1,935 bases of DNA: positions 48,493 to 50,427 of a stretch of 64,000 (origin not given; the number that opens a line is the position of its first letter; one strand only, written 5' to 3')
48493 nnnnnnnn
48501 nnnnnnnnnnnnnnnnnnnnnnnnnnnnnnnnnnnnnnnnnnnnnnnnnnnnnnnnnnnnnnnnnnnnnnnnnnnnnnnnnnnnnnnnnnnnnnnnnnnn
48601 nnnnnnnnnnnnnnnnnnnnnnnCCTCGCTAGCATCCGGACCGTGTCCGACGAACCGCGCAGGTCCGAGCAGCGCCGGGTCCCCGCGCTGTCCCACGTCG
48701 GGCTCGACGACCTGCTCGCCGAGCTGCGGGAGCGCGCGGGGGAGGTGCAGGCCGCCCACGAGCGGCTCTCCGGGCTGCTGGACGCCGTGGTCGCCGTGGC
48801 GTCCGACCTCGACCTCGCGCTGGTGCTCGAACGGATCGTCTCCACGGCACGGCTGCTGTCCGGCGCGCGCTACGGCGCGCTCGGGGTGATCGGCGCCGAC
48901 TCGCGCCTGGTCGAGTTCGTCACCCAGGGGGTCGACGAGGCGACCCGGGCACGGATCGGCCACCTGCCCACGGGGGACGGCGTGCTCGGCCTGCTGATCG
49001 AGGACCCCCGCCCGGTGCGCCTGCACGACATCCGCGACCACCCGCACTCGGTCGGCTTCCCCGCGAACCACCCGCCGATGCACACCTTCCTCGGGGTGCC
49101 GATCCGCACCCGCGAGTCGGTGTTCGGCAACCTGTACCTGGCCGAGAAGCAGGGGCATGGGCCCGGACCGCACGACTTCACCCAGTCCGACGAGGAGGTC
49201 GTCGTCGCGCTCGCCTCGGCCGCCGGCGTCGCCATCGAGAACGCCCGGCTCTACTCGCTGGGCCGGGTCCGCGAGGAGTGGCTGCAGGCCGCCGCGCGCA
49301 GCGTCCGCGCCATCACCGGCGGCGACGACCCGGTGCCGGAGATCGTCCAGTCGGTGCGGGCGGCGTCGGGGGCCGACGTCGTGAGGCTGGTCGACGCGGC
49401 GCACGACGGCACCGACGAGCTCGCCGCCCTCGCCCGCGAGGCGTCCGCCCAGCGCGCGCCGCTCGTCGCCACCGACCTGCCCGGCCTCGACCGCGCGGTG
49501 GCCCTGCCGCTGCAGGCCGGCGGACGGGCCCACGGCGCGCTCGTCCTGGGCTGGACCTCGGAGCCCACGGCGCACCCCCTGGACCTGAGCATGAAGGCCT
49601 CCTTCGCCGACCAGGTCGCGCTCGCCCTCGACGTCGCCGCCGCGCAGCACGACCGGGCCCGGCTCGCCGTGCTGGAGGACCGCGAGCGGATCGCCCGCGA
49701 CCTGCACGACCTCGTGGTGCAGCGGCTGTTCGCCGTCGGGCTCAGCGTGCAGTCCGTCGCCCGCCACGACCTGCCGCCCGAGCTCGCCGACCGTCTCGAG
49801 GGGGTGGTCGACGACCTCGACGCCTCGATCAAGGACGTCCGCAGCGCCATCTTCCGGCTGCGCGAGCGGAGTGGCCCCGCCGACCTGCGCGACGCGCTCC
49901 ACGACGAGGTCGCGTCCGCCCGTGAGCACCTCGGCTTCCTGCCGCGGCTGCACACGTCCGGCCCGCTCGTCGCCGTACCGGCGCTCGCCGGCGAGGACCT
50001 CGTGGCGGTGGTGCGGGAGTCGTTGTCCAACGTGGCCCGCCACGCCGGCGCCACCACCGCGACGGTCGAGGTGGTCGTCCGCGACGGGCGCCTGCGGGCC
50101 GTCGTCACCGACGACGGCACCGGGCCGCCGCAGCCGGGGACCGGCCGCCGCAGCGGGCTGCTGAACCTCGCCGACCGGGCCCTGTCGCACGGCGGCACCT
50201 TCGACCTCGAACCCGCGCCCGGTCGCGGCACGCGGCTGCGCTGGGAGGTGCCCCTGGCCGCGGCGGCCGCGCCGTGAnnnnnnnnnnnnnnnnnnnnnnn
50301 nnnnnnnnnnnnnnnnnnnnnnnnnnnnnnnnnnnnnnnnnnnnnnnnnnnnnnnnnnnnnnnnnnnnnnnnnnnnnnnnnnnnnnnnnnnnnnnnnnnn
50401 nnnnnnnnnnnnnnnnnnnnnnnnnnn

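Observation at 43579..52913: DevR/DevS (DosR/DosS)-type dormancy-like island sits between the CIS cap gene and the CIS structural operon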

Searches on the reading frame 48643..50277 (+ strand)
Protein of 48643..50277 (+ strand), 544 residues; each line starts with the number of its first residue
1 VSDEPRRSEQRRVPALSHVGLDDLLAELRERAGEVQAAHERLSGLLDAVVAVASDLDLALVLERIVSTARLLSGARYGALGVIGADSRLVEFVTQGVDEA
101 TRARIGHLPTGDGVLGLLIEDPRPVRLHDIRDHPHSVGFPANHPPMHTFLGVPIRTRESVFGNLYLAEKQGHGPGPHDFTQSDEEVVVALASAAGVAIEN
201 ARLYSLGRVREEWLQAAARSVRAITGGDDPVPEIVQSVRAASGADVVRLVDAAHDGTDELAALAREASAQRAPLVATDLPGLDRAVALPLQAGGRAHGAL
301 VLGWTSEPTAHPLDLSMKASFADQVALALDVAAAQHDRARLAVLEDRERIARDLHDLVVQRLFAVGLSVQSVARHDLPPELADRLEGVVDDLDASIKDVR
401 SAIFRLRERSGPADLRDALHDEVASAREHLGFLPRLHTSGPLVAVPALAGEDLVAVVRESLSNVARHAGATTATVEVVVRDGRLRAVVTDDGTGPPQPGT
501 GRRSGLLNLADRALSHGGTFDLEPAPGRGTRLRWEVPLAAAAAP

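Call 5: search_protein_families(library=pfam, proteins=[window:48643-50277:+], max_evalue=0.01)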
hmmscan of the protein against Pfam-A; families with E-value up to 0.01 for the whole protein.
window:48643-50277:+ (544 aa): 6 families
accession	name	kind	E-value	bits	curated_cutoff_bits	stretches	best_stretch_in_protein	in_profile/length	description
PF13185.12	GAF_2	-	2.3e-23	83.3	28.6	2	57-199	3-136/136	GAF domain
PF01590.32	GAF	-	1.1e-17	65.2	22.4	1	57-198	1-133/133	GAF domain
PF07730.19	HisKA_3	-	1.1e-12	48.8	24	1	347-409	2-66/68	Histidine kinase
PF02518.31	HATPase_c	-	5.7e-10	40.1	26.4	1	452-539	5-110/111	Histidine kinase-, DNA gyrase B-, and HSP90-like ATPase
PF13492.12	GAF_3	-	2e-08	35.2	27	0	143-200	77-129/129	GAF domain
PF13581.12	HATPase_c_2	-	0.00041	20.8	27.4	1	449-511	28-92/127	Histidine kinase-like ATPase domain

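Call 8: search_solved_structures(query=window:48643-50277:+, show_alignments=2)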
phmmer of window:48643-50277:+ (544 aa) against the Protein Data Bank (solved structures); distinct sequences matched with E-value up to 0.001: 16.
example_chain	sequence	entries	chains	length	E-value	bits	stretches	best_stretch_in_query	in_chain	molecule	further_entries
2vzw_A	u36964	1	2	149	1.4e-49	172.6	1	61-205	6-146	PROBABLE HISTIDINE KINASE RESPONSE REGULATOR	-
2y8h_A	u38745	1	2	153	3.8e-46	161.3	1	53-205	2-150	TWO COMPONENT SENSOR HISTIDINE KINASE DEVS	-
4ynr_A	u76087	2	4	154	2.2e-45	158.8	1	53-205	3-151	Redox sensor histidine kinase response regulator DevS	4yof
2y79_A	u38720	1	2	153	2.5e-45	158.6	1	53-205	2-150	REDOX SENSOR HISTIDINE KINASE RESPONSE REGULATOR DEVS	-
2w3d_A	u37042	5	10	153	4.6e-45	157.7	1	53-205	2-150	TWO COMPONENT SENSOR HISTIDINE KINASE DEVS (GAF FAMILY PROTEIN)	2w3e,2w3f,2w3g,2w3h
3zxo_A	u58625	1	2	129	6.5e-17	64.8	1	431-539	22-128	REDOX SENSOR HISTIDINE KINASE RESPONSE REGULATOR DEVS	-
8sbm_A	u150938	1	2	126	1.2e-16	63.9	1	431-539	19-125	GAF domain-containing protein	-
3zxq_A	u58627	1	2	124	1.7e-15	60.2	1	433-538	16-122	HYPOXIA SENSOR HISTIDINE KINASE RESPONSE REGULATOR DOST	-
3gig_A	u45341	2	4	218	2.6e-10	43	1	336-537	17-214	Sensor histidine kinase desK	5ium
7ssj_A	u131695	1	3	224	2.9e-10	42.9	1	336-537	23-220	Sensor histidine kinase DesK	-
3ehf_A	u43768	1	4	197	3.4e-09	39.4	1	344-537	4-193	Sensor kinase (YocF protein)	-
3gie_A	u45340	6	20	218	3.4e-09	39.3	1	336-537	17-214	Sensor histidine kinase desK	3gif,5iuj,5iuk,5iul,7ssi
4gt8_A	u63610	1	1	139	1.2e-08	37.6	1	446-538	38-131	Sensor protein vraS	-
3ehh_A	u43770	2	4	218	4.4e-08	35.7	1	336-537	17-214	Sensor kinase (YocF protein)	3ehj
3trc_A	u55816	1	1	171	3.2e-05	26.3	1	88-202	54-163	Phosphoenolpyruvate-protein phosphotransferase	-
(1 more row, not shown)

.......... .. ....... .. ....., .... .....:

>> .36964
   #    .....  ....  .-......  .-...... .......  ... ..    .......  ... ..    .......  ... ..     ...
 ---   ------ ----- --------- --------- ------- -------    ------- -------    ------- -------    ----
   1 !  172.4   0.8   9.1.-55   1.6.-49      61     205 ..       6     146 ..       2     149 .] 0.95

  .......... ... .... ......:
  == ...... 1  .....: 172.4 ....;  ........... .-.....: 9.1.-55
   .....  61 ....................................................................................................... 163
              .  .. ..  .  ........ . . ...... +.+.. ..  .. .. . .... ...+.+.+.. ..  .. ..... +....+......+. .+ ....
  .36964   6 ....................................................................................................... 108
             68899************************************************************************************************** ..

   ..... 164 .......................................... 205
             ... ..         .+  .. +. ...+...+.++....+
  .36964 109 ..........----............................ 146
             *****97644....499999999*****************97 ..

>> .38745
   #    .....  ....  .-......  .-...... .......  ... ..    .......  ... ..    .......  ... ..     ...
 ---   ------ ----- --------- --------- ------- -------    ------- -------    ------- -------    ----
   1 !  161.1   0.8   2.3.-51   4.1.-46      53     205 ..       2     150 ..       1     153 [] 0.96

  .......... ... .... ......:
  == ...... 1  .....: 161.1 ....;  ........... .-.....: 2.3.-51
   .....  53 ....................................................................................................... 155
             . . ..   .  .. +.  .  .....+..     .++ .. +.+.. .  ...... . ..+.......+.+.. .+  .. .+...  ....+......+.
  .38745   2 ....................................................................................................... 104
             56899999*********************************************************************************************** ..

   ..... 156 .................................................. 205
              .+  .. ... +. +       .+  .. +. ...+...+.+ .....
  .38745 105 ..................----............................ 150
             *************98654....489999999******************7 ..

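Call 33: find_homologous_proteins(query=window:48643-50277:+, max_evalue=1e-30)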
Query window:48643-50277:+ (544 aa): 7961 proteins with E <= 1e-30 among 8000 candidates; the best 120 are listed.
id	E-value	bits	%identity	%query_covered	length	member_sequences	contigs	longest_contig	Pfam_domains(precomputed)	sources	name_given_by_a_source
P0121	0.0e+0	1155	100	100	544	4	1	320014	PF13185.13,PF01590.33,PF07730.20,PF02518.32,PF13492.13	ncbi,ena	-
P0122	6.2e-236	802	75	98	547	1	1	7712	PF13185.13,PF01590.33,PF13581.13,PF07730.20,PF02518.32,PF13492.13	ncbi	-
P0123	2.9e-234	797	74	97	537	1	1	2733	PF13185.13,PF01590.33,PF07730.20,PF02518.32,PF13492.13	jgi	-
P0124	9.2e-218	742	69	99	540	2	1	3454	PF13185.13,PF01590.33,PF13581.13,PF07730.20,PF02518.32,PF13492.13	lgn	-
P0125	1.5e-217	742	69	97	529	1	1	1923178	PF13185.13,PF01590.33,PF13581.13,PF07730.20,PF02518.32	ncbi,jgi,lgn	jgi:signal transduction histidine kinase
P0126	9.8e-192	657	65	96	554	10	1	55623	PF13185.13,PF01590.33,PF13581.13,PF07730.20,PF02518.32,PF13492.13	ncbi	ncbi:GAF domain-containing sensor histidine kinase [Angustibacter speluncae]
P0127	3.1e-191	655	64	97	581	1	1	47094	PF13185.13,PF01590.33,PF13581.13,PF07730.20,PF02518.32,PF13492.13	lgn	-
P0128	3.4e-190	651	64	96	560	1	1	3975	PF13185.13,PF01590.33,PF13581.13,PF07730.20,PF02518.32,PF13492.13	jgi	jgi:signal transduction histidine kinase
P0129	5.3e-189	648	62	97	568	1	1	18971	PF13185.13,PF01590.33,PF07730.20,PF02518.32,PF13492.13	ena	-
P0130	3.8e-187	641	61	97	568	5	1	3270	PF13185.13,PF01590.33,PF07730.20,PF02518.32,PF13492.13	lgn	-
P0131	6.1e-185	634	60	97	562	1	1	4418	PF13185.13,PF01590.33,PF07730.20,PF13492.13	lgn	-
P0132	3.5e-180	618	60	97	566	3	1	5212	PF13185.13,PF01590.33,PF07730.20,PF02518.32,PF13492.13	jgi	jgi:signal transduction histidine kinase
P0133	1.8e-178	613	59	99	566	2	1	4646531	PF13185.13,PF01590.33,PF07730.20,PF02518.32,PF13492.13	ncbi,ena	-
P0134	7.7e-176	604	59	99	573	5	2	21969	PF13185.13,PF01590.33,PF07730.20,PF02518.32,PF13492.13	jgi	-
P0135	7.7e-176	604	58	97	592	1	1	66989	PF13185.13,PF01590.33,PF13581.13,PF07730.20,PF02518.32,PF13492.13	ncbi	-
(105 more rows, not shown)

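Call 34: find_encoding_contigs(protein=P0125, flank=10000, max_places=1)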
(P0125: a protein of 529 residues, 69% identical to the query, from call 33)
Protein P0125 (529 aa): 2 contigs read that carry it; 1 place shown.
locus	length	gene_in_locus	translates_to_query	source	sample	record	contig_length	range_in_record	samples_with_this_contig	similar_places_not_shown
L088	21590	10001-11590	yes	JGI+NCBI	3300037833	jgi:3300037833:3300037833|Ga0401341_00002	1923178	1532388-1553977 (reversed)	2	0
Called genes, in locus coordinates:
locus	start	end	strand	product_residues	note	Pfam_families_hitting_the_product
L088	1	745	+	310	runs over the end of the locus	PF00528:BPD_transp_1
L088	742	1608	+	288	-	PF00528:BPD_transp_1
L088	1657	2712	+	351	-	PF00107:ADH_zinc_N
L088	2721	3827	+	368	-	PF01408:GFO_IDH_MocA, PF22725:GFO_IDH_MocA_C3 (weak)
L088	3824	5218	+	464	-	PF02065:Melibiase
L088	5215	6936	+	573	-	PF00128:Alpha-amylase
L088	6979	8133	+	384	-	PF02595:Gly_kinase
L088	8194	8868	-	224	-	PF00072:Response_reg, PF08281:Sigma70_r4_2 (weak), PF00196:GerE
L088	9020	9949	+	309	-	-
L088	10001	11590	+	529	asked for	PF01590:GAF, PF13185:GAF_2, PF13581:HATPase_c_2 (faint), PF07730:HisKA_3, PF02518:HATPase_c (weak)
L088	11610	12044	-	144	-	PF12900:Pyridox_ox_2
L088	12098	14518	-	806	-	PF09364:XFP_N, PF03894:XFP, PF09363:XFP_C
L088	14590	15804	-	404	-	PF00871:Acetate_kinase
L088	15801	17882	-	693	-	PF13500:AAA_26, PF07085:DRTGG, PF01515:PTA_PTB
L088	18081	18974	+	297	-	PF01040:UbiA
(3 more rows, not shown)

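Call 35: find_encoding_contigs(protein=P0133, flank=10000, max_places=1)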
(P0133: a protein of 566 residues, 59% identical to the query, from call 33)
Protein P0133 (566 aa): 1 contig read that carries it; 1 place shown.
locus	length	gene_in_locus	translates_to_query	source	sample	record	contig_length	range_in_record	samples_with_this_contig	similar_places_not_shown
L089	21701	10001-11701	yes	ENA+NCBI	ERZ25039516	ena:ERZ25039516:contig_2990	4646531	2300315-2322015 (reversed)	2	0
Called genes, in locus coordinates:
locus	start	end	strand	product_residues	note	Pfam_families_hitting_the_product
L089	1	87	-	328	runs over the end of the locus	PF13452:FAS1_DH_region (faint), PF01575:MaoC_dehydratas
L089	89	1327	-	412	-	PF00106:adh_short, PF08659:KR, PF13561:adh_short_C2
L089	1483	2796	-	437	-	PF00108:Thiolase_N, PF02803:Thiolase_C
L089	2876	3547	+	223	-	PF21943:TetR_C_46 (faint), PF00440:TetR_N, PF19344:TetR_C_32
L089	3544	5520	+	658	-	PF02771:Acyl-CoA_dh_N, PF02770:Acyl-CoA_dh_M, PF00441:Acyl-CoA_dh_1, PF22924:ACOX_C_alpha1, PF01756:ACOX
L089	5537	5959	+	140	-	PF03061:4HBT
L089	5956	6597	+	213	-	PF19700:DUF6198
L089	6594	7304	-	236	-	PF23494:bPH_10, PF23493:CysS_C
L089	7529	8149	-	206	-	-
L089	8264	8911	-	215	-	PF00072:Response_reg, PF08281:Sigma70_r4_2 (weak), PF00196:GerE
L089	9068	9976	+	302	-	PF00582:Usp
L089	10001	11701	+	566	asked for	PF01590:GAF, PF13185:GAF_2, PF13492:GAF_3 (faint), PF07730:HisKA_3, PF02518:HATPase_c (weak)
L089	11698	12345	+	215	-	PF20469:OLD-like_TOPRIM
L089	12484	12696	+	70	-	PF13336:AcetylCoA_hyd_C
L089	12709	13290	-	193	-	PF07336:ABATE (faint), PF11706:zf-CGNR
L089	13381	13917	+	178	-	PF00583:Acetyltransf_1, PF13673:Acetyltransf_10, PF13508:Acetyltransf_7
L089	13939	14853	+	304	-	PF00106:adh_short, PF13561:adh_short_C2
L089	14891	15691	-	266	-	PF20181:DUF6544, PF21900:DUF6920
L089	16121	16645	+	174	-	PF05995:CDO_I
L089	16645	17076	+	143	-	PF00581:Rhodanese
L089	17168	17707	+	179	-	PF05154:TM2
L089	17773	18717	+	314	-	PF09754:PAC2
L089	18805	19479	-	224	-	PF25087:GMPPB_C (weak), PF00132:Hexapep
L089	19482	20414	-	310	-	PF00291:PALP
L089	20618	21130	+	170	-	-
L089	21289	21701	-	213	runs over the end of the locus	PF03029:ATP_bind_1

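Call 36: find_encoding_contigs(protein=P0126, flank=10000, max_places=1)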
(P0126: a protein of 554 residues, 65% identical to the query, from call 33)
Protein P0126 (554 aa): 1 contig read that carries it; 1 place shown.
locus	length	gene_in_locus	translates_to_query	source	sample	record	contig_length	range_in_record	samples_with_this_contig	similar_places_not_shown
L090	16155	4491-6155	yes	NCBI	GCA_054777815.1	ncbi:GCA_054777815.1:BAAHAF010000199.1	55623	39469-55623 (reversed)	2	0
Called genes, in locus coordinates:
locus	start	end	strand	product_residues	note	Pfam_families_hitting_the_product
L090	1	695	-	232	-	PF14065:Pvc16_N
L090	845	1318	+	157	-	-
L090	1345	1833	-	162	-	PF12802:MarR_2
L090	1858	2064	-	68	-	-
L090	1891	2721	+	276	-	PF00561:Abhydrolase_1, PF12146:Hydrolase_4, PF12697:Abhydrolase_6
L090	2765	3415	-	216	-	PF00072:Response_reg, PF08281:Sigma70_r4_2, PF00196:GerE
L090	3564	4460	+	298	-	PF00582:Usp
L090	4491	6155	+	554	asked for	PF01590:GAF, PF13185:GAF_2, PF13492:GAF_3 (faint), PF07730:HisKA_3, PF13581:HATPase_c_2 (weak), PF02518:HATPase_c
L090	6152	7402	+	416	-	PF13336:AcetylCoA_hyd_C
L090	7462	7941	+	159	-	PF12900:Pyridox_ox_2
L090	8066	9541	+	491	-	PF07690:MFS_1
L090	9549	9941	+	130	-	PF07366:SnoaL, PF12680:SnoaL_2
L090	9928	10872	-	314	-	PF00106:adh_short, PF08659:KR, PF13561:adh_short_C2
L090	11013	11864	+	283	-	PF01381:HTH_3 (faint), PF13560:HTH_31, PF17765:MLTR_LBD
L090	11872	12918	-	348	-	PF00296:Bac_luciferase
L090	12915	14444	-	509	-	PF13520:AA_permease_2, PF00324:AA_permease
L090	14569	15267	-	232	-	PF02743:dCache_1, PF22673:MCP-like_PDC_1 (weak)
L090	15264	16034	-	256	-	PF00392:GntR, PF02082:Rrf2 (weak), PF07729:FCD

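Call 37: find_encoding_contigs(protein=P0122, flank=10000, max_places=1)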
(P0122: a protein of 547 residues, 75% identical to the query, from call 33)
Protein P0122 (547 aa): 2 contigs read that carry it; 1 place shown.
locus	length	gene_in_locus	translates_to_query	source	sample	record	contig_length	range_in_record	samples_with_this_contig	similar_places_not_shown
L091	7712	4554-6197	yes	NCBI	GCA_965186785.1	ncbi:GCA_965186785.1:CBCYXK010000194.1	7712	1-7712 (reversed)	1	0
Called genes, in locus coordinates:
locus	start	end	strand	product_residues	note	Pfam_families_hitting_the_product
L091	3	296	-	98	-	?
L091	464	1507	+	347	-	PF14065:Pvc16_N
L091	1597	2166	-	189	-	-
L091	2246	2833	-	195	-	PF12724:Flavodoxin_5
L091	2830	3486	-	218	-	PF00072:Response_reg, PF00196:GerE, PF08281:Sigma70_r4_2 (weak)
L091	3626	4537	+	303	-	PF00582:Usp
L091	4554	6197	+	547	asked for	PF01590:GAF, PF13185:GAF_2, PF13492:GAF_3 (faint), PF07730:HisKA_3, PF13581:HATPase_c_2 (weak), PF02518:HATPase_c (weak)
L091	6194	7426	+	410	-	PF13336:AcetylCoA_hyd_C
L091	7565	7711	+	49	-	?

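Call 38: find_encoding_contigs(protein=P0127, flank=10000, max_places=1)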
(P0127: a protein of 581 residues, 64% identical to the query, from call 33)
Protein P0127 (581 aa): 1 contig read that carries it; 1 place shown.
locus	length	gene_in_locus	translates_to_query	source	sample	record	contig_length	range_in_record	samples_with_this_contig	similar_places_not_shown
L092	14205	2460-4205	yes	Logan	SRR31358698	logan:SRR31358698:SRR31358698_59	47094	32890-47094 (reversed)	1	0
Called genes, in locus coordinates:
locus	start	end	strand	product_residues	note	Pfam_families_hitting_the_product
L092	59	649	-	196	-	-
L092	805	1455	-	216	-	PF00072:Response_reg, PF08281:Sigma70_r4_2, PF00196:GerE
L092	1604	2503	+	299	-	PF00582:Usp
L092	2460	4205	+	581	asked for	PF01590:GAF, PF13185:GAF_2, PF13492:GAF_3 (faint), PF07730:HisKA_3, PF02518:HATPase_c, PF13581:HATPase_c_2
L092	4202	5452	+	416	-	PF13336:AcetylCoA_hyd_C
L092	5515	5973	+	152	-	PF12900:Pyridox_ox_2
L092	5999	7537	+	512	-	PF07690:MFS_1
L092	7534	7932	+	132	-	PF07366:SnoaL, PF12680:SnoaL_2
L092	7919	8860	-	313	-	PF00106:adh_short, PF08659:KR (weak), PF13561:adh_short_C2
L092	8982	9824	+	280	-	PF13560:HTH_31, PF17765:MLTR_LBD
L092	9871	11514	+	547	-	PF02463:SMC_N (faint), PF13476:AAA_23 (faint), PF13555:AAA_29 (faint), PF00005:ABC_tran, PF01926:MMR_HSR1 (faint), PF13304:AAA_21 (faint), PF00005:ABC_tran, PF13401:AAA_22 (weak)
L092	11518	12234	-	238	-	PF10099:RskA_C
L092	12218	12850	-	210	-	PF04542:Sigma70_r2, PF08281:Sigma70_r4_2, PF04545:Sigma70_r4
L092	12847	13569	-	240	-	PF04203:Sortase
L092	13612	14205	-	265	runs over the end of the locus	PF14344:DUF4397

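Call 39: list_cluster_members(proteins=[P0121, P0002, P0004, P0005, P0122, P0125, P0018])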
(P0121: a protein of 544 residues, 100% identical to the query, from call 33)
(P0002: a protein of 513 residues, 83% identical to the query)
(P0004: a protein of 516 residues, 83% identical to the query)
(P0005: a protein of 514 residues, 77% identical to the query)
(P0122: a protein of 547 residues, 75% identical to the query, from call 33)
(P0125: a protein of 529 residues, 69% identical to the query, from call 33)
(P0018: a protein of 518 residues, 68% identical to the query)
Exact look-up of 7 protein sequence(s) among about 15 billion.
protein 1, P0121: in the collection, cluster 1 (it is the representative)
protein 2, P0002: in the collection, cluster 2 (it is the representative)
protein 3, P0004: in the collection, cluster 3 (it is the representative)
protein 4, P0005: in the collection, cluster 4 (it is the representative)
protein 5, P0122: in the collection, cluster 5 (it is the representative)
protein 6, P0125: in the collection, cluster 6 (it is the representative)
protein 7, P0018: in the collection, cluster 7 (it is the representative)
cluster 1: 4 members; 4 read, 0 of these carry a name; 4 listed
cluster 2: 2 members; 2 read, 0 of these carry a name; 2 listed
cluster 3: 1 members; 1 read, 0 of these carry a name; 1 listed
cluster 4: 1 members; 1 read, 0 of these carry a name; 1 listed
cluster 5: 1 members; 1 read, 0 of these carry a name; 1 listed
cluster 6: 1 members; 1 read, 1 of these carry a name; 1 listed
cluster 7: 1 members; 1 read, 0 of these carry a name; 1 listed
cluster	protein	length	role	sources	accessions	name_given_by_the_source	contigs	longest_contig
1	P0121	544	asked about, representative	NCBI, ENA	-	-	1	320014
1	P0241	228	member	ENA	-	-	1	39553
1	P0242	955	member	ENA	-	-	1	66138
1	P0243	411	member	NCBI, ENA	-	-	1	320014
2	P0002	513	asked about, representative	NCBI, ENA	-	-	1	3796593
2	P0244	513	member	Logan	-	-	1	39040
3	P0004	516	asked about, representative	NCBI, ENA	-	-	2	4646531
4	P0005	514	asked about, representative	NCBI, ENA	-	-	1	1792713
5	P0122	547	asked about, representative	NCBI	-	-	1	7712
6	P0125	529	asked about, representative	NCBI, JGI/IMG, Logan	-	signal transduction histidine kinase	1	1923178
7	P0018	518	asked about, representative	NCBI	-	-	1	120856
